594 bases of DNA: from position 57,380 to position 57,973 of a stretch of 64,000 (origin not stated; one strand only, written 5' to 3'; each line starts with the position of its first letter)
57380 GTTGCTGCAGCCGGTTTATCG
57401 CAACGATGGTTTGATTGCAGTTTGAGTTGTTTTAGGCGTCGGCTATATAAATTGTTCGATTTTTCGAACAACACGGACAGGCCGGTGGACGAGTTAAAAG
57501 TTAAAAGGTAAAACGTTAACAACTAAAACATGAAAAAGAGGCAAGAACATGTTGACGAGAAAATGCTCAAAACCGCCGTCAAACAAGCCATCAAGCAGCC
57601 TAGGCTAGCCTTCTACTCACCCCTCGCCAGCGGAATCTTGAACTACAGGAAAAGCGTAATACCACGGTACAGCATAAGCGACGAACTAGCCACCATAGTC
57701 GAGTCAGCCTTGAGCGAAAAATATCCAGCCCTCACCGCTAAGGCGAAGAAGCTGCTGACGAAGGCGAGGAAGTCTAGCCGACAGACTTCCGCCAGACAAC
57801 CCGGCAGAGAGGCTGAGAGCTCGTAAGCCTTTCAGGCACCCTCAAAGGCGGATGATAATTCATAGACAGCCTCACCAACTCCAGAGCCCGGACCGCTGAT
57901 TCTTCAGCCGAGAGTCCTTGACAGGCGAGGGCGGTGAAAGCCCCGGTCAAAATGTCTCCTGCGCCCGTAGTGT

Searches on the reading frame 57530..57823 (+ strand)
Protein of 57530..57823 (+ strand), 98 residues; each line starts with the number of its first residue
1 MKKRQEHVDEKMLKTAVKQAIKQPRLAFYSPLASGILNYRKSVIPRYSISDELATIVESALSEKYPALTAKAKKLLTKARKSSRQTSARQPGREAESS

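Call 11: find_encoding_contigs(protein=window:57530-57823:+, flank=10000, max_places=10)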
Protein window:57530-57823:+ (98 aa): 20 contigs read that carry it; 10 places shown.
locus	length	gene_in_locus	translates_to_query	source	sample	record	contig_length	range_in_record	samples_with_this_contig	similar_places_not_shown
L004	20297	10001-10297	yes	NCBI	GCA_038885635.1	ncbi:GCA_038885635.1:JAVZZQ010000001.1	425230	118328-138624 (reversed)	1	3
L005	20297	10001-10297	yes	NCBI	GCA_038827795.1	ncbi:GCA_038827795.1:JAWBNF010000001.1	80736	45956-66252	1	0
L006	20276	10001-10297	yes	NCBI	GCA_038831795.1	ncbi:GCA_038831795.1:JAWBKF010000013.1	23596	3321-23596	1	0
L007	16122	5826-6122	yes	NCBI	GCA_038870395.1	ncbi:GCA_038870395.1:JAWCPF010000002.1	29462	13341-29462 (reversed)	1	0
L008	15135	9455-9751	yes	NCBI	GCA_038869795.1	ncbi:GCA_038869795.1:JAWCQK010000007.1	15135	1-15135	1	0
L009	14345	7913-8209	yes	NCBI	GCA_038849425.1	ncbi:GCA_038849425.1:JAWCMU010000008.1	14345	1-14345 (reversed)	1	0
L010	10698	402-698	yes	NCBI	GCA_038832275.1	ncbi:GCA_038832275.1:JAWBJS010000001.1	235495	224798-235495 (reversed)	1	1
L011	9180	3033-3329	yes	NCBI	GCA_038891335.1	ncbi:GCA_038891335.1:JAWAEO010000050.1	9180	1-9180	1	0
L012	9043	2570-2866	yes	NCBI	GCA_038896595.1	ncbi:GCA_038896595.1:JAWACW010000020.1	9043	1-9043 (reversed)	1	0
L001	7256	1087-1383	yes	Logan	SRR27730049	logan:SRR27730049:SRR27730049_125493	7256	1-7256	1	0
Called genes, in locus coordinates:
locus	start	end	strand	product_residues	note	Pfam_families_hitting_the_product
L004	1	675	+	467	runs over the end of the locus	PF00206:Lyase_1, PF10415:FumaraseC_C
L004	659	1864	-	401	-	PF02749:QRPTase_N, PF01729:QRPTase_C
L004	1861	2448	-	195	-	PF00857:Isochorismatase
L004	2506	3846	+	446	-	PF01546:Peptidase_M20, PF07687:M20_dimer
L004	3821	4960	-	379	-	PF01266:DAO (faint), PF01494:FAD_binding_3, PF03486:HI0933_like (faint), PF05834:Lycopene_cycl (faint), PF07992:Pyr_redox_2, PF12831:FAD_oxidored (weak), PF13738:Pyr_redox_3 (faint), PF22578:GGR_cat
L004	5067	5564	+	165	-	PF00163:Ribosomal_S4, PF01479:S4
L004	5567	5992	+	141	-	PF00411:Ribosomal_S11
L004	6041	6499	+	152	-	PF01967:MoaC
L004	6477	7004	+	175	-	PF00994:MoCF_biosynth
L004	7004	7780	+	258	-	PF23023:Anti-Pycsar_Apyc1, PF00753:Lactamase_B (weak), PF12706:Lactamase_B_2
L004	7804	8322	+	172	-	PF06559:DCD_N (faint), PF22769:DCD, PF00692:dUTPase (weak)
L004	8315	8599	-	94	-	PF02597:ThiS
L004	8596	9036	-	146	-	PF02391:MoaE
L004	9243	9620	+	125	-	PF02675:AdoMet_dc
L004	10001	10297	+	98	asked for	-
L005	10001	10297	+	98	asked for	-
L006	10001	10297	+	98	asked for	-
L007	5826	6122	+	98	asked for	-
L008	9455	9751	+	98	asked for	-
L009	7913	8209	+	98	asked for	-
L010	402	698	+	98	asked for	-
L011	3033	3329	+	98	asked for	-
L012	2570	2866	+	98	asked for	-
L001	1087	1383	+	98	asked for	-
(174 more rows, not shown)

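Call 18: find_homologous_proteins(query=window:57530-57823:+)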
Query window:57530-57823:+ (98 aa): 17 proteins with E <= 0.001 among 20 candidates.
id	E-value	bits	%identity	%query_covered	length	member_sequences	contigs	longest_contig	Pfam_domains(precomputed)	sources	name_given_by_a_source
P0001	2.4e-52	192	100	100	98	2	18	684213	-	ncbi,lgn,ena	ncbi:MAG: hypothetical protein QXS57_02750 [Candidatus Caldarchaeum sp.]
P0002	9.4e-47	174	89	100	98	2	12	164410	-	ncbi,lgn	ncbi:MAG: hypothetical protein QXX19_01190 [Candidatus Caldarchaeum sp.]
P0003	2.2e-38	148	75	97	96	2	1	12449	-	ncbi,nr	ncbi:MAG: hypothetical protein NZ919_02245 [Candidatus Caldarchaeum sp.]|nr:hypothetical protein [Ca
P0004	2.8e-30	122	73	84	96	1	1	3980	-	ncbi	-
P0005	3.8e-30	121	69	95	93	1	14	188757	-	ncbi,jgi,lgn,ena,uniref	ncbi:MAG: hypothetical protein QW614_00250 [Candidatus Caldarchaeum sp.]|uniref:Uncharacterized prot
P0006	1.7e-29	119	69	95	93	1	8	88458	-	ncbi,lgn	ncbi:MAG: hypothetical protein QXU87_01195 [Candidatus Caldarchaeum sp.]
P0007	8.1e-29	117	70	95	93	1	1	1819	-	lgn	-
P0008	9.9e-29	117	69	88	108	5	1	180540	-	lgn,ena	-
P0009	1.0e-28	117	68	86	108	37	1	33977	-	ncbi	-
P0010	4.8e-28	115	74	83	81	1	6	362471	-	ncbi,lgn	ncbi:MAG: hypothetical protein QW470_00905 [Candidatus Caldarchaeum sp.]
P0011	1.2e-27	113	63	92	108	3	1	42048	-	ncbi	-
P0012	3.9e-24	102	57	96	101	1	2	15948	-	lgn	-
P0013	2.7e-23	100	53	97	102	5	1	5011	-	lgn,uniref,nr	uniref:Uncharacterized protein n=1 Tax=Caldiarchaeum subterraneum TaxID=311458 RepID=E6NBM7_CALS0|nr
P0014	4.3e-23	99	66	81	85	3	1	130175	-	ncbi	-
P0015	8.7e-23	98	65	84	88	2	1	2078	-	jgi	jgi:hypothetical protein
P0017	1.5e-21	94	50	96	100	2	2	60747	-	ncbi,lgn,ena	ncbi:MAG: hypothetical protein QXD24_05980 [Candidatus Caldarchaeum sp.]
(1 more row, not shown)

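Call 20: find_encoding_contigs(protein=P0003, flank=2500, max_places=1)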
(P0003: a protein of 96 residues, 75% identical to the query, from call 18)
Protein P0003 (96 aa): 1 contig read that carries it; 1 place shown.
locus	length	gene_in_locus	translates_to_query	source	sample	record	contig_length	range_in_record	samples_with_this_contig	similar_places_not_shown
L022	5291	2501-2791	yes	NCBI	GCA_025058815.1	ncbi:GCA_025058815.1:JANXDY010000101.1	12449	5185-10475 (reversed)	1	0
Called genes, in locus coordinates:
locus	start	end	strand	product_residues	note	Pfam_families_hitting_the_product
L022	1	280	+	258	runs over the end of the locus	PF23023:Anti-Pycsar_Apyc1, PF00753:Lactamase_B, PF12706:Lactamase_B_2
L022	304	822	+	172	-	PF06559:DCD_N (faint), PF22769:DCD, PF00692:dUTPase (weak)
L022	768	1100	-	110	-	PF02597:ThiS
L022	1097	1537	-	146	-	PF02391:MoaE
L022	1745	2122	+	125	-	PF02675:AdoMet_dc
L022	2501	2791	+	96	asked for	-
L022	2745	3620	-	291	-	PF00294:PfkB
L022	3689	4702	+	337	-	PF04055:Radical_SAM, PF08608:Wyosine_form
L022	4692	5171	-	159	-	PF11969:DcpS_C, PF01230:HIT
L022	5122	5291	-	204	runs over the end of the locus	PF08378:NERD (weak)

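Call 21: find_encoding_contigs(protein=P0005, flank=2500, max_places=1)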
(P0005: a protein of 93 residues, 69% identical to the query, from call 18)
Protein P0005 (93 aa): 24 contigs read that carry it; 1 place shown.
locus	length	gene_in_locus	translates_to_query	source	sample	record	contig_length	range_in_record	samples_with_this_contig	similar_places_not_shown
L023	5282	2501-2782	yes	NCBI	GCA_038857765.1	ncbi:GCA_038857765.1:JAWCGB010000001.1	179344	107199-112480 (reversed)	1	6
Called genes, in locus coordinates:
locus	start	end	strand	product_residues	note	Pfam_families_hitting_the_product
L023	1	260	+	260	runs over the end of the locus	PF23023:Anti-Pycsar_Apyc1, PF00753:Lactamase_B, PF12706:Lactamase_B_2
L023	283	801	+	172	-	PF06559:DCD_N (faint), PF22769:DCD, PF00692:dUTPase (weak)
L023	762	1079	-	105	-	PF02597:ThiS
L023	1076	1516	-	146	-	PF02391:MoaE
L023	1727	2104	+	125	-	PF02675:AdoMet_dc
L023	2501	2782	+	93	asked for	-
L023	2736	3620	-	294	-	PF00294:PfkB (weak)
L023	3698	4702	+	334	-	PF04055:Radical_SAM, PF08608:Wyosine_form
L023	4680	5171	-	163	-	PF11969:DcpS_C (weak), PF01230:HIT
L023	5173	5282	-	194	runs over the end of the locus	-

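Call 22: find_encoding_contigs(protein=P0013, flank=2500, max_places=1)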
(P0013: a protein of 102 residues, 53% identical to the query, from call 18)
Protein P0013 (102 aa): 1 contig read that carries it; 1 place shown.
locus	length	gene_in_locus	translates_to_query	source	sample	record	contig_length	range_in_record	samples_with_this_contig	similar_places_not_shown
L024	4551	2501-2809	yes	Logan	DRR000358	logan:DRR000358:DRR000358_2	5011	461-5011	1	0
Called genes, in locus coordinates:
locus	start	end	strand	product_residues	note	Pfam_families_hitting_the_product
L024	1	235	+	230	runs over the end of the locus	?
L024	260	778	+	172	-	PF06559:DCD_N (faint), PF22769:DCD, PF00692:dUTPase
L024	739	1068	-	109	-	PF02597:ThiS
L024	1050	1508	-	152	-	PF02391:MoaE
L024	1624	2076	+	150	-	PF02675:AdoMet_dc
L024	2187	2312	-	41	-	-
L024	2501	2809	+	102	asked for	-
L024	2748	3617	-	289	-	PF00294:PfkB (faint)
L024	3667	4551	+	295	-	?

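Call 23: find_encoding_contigs(protein=P0017, flank=2500, max_places=1)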
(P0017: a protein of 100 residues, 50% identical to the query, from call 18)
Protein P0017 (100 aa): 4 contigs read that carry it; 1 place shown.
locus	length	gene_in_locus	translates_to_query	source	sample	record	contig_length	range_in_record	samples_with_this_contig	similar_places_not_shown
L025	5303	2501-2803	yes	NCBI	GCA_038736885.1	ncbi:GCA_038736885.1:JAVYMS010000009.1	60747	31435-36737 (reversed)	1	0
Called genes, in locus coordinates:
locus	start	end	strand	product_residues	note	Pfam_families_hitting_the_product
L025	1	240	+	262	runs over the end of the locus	PF23023:Anti-Pycsar_Apyc1, PF00753:Lactamase_B, PF12706:Lactamase_B_2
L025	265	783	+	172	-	PF22769:DCD, PF00692:dUTPase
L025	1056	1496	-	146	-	PF02391:MoaE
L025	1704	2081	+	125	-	PF02675:AdoMet_dc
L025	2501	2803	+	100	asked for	-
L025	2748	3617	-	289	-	PF00294:PfkB (weak)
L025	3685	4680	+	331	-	PF04055:Radical_SAM, PF08608:Wyosine_form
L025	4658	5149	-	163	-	PF04677:CwfJ_C_1 (weak), PF11969:DcpS_C, PF01230:HIT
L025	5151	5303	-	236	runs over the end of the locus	-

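Call 28: find_encoding_contigs(protein=P0008, flank=2500, max_places=1)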
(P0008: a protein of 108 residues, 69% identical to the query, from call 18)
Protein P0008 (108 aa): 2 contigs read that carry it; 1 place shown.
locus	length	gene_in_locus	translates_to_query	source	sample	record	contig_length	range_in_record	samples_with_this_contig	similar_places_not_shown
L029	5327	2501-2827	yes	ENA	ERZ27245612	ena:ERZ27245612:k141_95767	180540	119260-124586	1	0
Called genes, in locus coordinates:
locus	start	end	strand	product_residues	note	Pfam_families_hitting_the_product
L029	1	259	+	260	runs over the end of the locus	PF23023:Anti-Pycsar_Apyc1, PF00753:Lactamase_B, PF12706:Lactamase_B_2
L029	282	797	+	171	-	PF22769:DCD, PF00692:dUTPase (weak)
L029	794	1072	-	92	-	PF02597:ThiS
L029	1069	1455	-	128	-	PF02391:MoaE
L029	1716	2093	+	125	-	PF02675:AdoMet_dc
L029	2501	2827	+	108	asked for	-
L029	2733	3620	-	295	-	PF00294:PfkB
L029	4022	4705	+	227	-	PF04055:Radical_SAM, PF08608:Wyosine_form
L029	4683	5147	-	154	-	PF11969:DcpS_C, PF01230:HIT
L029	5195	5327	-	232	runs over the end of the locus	PF08378:NERD (weak)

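Call 29: find_encoding_contigs(protein=P0010, flank=2500, max_places=1)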
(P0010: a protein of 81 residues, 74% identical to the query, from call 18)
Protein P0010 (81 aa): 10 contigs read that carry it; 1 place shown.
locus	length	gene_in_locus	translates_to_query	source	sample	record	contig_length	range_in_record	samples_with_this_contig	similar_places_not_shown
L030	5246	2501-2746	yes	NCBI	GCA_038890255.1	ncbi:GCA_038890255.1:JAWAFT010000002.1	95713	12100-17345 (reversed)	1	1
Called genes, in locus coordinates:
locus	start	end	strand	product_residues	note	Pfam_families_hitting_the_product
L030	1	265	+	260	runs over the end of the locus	PF23023:Anti-Pycsar_Apyc1, PF00753:Lactamase_B, PF12706:Lactamase_B_2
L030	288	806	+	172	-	PF22769:DCD, PF00692:dUTPase (weak)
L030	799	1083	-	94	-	PF02597:ThiS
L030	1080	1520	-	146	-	PF02391:MoaE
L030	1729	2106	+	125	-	PF02675:AdoMet_dc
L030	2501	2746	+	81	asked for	-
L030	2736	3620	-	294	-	PF00294:PfkB (weak)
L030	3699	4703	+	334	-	PF04055:Radical_SAM, PF08608:Wyosine_form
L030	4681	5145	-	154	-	PF11969:DcpS_C (weak), PF01230:HIT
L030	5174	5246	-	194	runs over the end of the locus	-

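Call 30: find_encoding_contigs(protein=P0011, flank=2500, max_places=1)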
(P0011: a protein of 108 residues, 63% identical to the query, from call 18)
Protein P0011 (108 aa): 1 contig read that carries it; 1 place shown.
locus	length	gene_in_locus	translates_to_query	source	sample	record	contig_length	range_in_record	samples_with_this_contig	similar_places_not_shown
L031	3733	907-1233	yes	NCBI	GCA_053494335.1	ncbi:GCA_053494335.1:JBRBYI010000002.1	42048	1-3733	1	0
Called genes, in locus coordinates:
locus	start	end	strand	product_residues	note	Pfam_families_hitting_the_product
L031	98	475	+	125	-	PF02675:AdoMet_dc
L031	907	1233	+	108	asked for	-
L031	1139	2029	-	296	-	PF00294:PfkB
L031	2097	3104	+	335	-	PF04055:Radical_SAM, PF08608:Wyosine_form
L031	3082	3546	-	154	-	PF04677:CwfJ_C_1 (faint), PF11969:DcpS_C (weak), PF01230:HIT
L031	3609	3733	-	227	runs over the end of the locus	-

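Call 31: find_encoding_contigs(protein=P0012, flank=2500, max_places=1)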
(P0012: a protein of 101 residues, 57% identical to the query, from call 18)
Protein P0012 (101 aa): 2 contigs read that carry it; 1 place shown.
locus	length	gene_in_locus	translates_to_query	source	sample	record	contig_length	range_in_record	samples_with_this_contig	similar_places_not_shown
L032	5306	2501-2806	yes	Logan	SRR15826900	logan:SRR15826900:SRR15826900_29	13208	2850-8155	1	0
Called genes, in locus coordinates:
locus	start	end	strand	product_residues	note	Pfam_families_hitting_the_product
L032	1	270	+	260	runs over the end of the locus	PF23023:Anti-Pycsar_Apyc1, PF00753:Lactamase_B, PF13483:Lactamase_B_3 (weak), PF12706:Lactamase_B_2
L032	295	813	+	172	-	PF22769:DCD, PF00692:dUTPase (weak)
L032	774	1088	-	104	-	PF02597:ThiS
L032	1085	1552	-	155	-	PF02391:MoaE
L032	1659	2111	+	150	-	PF02675:AdoMet_dc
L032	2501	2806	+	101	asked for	-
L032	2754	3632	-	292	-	PF00294:PfkB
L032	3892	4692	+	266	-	PF04055:Radical_SAM, PF08608:Wyosine_form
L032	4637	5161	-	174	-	PF04677:CwfJ_C_1 (faint), PF11969:DcpS_C, PF01230:HIT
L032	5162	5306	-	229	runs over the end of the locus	-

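Call 32: find_encoding_contigs(protein=P0014, flank=2500, max_places=1)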
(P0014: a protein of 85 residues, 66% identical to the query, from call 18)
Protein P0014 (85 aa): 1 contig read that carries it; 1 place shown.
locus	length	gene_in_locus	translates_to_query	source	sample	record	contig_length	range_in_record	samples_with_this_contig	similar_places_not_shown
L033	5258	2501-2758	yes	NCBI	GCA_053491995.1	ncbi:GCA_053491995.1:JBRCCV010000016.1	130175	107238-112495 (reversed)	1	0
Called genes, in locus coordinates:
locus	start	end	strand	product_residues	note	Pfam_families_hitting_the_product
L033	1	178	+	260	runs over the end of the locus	PF23023:Anti-Pycsar_Apyc1, PF00753:Lactamase_B, PF13483:Lactamase_B_3, PF12706:Lactamase_B_2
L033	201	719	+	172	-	PF22769:DCD, PF00692:dUTPase (weak)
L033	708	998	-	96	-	PF02597:ThiS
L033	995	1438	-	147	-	PF02391:MoaE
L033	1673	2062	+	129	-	PF02675:AdoMet_dc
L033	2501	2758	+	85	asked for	-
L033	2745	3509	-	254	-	PF00294:PfkB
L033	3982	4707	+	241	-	PF04055:Radical_SAM, PF08608:Wyosine_form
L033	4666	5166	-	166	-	PF11969:DcpS_C (weak), PF01230:HIT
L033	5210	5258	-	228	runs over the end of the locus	-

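Call 42: search_protein_families(library=pfam, proteins=[window:57530-57823:+], max_evalue=1)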
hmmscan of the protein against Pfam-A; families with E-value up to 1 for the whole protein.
window:57530-57823:+ (98 aa): 0 families

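Call 43: search_solved_structures(query=window:57530-57823:+, max_evalue=10)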
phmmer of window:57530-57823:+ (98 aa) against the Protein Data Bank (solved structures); distinct sequences matched with E-value up to 10: 2.
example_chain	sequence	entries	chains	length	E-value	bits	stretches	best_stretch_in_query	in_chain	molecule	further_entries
7duv_A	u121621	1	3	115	0.00096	22.9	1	7-78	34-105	SegB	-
7dv2_A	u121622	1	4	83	0.0014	22.4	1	9-78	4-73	SegB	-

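Call 45: search_solved_structures(query=A1, max_evalue=10, show_alignments=2)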
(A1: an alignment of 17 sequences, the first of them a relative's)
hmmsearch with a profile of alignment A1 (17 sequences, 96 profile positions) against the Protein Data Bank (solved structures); distinct sequences matched with E-value up to 10: 7.
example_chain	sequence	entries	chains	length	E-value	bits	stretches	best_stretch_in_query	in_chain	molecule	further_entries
7duv_A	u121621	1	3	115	6.1e-05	26.3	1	5-81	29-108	SegB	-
7dv2_A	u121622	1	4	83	0.00017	24.9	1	10-81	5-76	SegB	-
8jj6_E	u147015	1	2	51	0.15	15.4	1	58-91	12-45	NELF-E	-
5vju_A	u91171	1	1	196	0.26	14.6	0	60-85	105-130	Reaction Center Maquette Leu71His variant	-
5vjs_A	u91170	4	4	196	0.32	14.3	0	60-85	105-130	Reaction Center Maquette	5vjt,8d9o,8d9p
9j0n_X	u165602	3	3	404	7.5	10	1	58-90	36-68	Negative elongation factor E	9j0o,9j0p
7ycx_h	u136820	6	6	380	8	9.9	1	58-90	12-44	Negative elongation factor E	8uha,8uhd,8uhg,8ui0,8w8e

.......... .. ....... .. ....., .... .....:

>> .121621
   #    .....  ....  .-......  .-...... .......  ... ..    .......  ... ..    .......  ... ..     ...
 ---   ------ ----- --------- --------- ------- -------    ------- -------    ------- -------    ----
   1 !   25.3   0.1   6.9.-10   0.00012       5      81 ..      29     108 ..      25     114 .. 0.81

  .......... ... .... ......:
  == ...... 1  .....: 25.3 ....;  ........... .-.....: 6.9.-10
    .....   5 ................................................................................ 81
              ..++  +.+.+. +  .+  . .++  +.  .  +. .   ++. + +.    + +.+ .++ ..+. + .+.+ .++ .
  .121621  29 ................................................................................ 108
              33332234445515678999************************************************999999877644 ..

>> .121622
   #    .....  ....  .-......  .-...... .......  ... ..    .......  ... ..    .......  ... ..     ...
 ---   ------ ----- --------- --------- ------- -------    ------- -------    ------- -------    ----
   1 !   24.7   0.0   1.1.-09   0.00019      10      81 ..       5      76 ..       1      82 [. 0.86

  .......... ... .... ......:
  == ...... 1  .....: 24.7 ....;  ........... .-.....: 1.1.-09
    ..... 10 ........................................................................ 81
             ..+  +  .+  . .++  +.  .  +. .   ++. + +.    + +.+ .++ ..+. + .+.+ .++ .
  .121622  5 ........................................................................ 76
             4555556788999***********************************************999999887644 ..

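Call 47: search_protein_families(library=ncbifam, proteins=[window:57530-57823:+], max_evalue=10)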
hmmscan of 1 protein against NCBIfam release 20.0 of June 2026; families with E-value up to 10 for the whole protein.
window:57530-57823:+ (98 aa): 0 families

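Call 52: predict_structure(alignment_id=A1)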
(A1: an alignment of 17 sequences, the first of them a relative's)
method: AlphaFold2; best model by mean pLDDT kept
length: 98 residues; sequences in the alignment: 17
mean_pLDDT: 72.5   pTM: 0.60
mean pLDDT of the five models: 72.5, 69.6, 69.4, 69.1, 68.0
residues with pLDDT >= 90: 3; 70-90: 58; 50-70: 24; < 50: 13
segments of 3 or more residues with pLDDT < 50: 87-91, 95-98
pLDDT, mean of each block of 10 residues (from residue 1): 66 86 65 83 60 81 88 87 55 47
secondary structure, 60 per line:
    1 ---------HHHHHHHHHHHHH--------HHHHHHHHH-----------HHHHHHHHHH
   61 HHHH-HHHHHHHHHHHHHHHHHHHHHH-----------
elements in order: H10-22 H31-39 H51-64 H66-87

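Call 61: fold_search(model_id=the predicted structure, library=pdb)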
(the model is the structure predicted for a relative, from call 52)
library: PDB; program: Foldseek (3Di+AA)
matches with E <= 10: 41; with E <= 0.001: 0
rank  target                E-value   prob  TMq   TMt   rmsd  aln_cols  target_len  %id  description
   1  7duv_A                5.7e-01  0.60  0.40  0.50  11.7        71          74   25  Structure of Sulfolobus solfataricus SegB protein (released 2021-12-22)
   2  7duv_C                2.2e+00  0.23  0.40  0.51  11.7        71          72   27  Structure of Sulfolobus solfataricus SegB protein (released 2021-12-22)
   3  3q20_B                3.3e+00  0.12  0.29  0.27   9.8        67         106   25  Crystal structure of RbcX C103A mutant from Thermosynechococcus elongatus (released 2011-01-26)
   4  7faw_A                3.7e+00  0.06  0.22  0.25  12.5        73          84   12  Structure of LW domain from Yeast (released 2022-07-13)
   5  6ext                  4.1e+00  0.07  0.25  0.24   8.5       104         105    9  Crystal structure of the DNA binding domain of fission yeast Sap1 (released 2018-11-28)
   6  2kzs_MODEL_1_A        4.3e+00  0.05  0.20  0.20  11.4        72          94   18  DAXX helical bundle (DHB) domain (released 2010-12-15)
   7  6aqj_A                4.9e+00  0.02  0.16  0.08  11.6        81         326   21  Crystal structures of Staphylococcus aureus ketol-acid reductoisomerase in complex with two transition state analogs t (released 2017-10-18)
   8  2pej_A                5.4e+00  0.10  0.33  0.30   9.7        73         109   10  Crystal structure of RbcX point mutant Y17A/Y20L (released 2007-07-10)
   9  2pei_K                6.8e+00  0.08  0.33  0.31  10.0        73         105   11  Crystal structure of selenomethionine-labeled RbcX (released 2007-07-10)
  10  2py8_C                6.8e+00  0.08  0.33  0.27   9.8        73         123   15  RbcX (released 2007-10-09)
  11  3q20_A                6.8e+00  0.08  0.29  0.26   9.9        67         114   25  Crystal structure of RbcX C103A mutant from Thermosynechococcus elongatus (released 2011-01-26)
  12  7bqm_MODEL_1_A        6.8e+00  0.06  0.26  0.25  10.3        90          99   12  Solution NMR structure of fold-0 Chantal; de novo designed protein with an asymmetric all-alpha topology (released 2021-04-07)
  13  6xp8                  6.8e+00  0.06  0.26  0.15   9.7        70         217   17  The crystal structure of TfuA involved in peptide backbone thioamidation from Methanosarcina acetivorans (released 2021-03-17)
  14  4dci_G                6.8e+00  0.04  0.20  0.15  11.4        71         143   18  Crystal structure of unknown funciton protein from Synechococcus sp. WH 8102 (released 2012-02-01)
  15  9fqr_Fy               6.8e+00  0.04  0.21  0.08  12.1        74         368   30  96-nm repeat of axonemal doublet microtubules from bovine sperm (released 2025-03-26)
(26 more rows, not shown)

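Call 75: search_protein_representatives(alignment_id=A1)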
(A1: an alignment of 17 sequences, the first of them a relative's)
Query: 17 sequences, 96 profile positions. Proteins with E-value up to 0.001 (for the whole library): 234; up to 1e-10: 45; up to 1e-30: 2. The best 150 are listed.
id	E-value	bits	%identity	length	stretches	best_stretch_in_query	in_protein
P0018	1.4e-39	150.2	-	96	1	1-94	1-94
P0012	1.1e-38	147.4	-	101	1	2-93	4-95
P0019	1.2e-26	108.7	-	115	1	6-83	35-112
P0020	4.4e-25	103.7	-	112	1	6-76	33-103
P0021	4.8e-25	103.6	-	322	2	7-71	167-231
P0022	2.9e-24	101.1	-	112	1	5-79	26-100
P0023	3.0e-21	91.4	-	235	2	8-84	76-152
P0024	9.4e-21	89.8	-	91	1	2-75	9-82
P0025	1.6e-19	85.9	-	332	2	8-71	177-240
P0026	1.9e-19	85.6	-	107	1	5-80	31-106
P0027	3.3e-16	75.3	-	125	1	5-81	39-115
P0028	4.8e-16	74.7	-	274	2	7-83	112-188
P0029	1.2e-15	73.4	-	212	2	6-83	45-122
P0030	3.9e-15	71.8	-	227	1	7-78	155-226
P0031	4.6e-15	71.6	-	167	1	6-78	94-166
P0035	4.8e-14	68.3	-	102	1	9-74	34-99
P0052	2.9e-11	59.4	-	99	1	6-76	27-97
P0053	3.4e-11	59.2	-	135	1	11-79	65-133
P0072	5.5e-10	55.3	-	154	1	4-76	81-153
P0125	1.4e-07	47.6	-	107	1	12-73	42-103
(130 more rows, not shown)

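Call 77: find_encoding_contigs(protein=P0020, flank=4000, max_places=3)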
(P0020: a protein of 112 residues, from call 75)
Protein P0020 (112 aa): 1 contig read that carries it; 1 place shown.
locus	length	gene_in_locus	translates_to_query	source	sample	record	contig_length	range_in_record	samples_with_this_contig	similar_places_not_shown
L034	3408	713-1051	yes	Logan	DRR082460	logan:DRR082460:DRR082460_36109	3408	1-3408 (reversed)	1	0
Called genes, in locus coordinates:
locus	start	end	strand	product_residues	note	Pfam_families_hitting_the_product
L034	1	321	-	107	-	?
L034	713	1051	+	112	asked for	-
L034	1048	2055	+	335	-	PF00389:2-Hacid_dh, PF03446:NAD_binding_2 (faint), PF02826:2-Hacid_dh_C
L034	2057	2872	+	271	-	PF00459:Inositol_P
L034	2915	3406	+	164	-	?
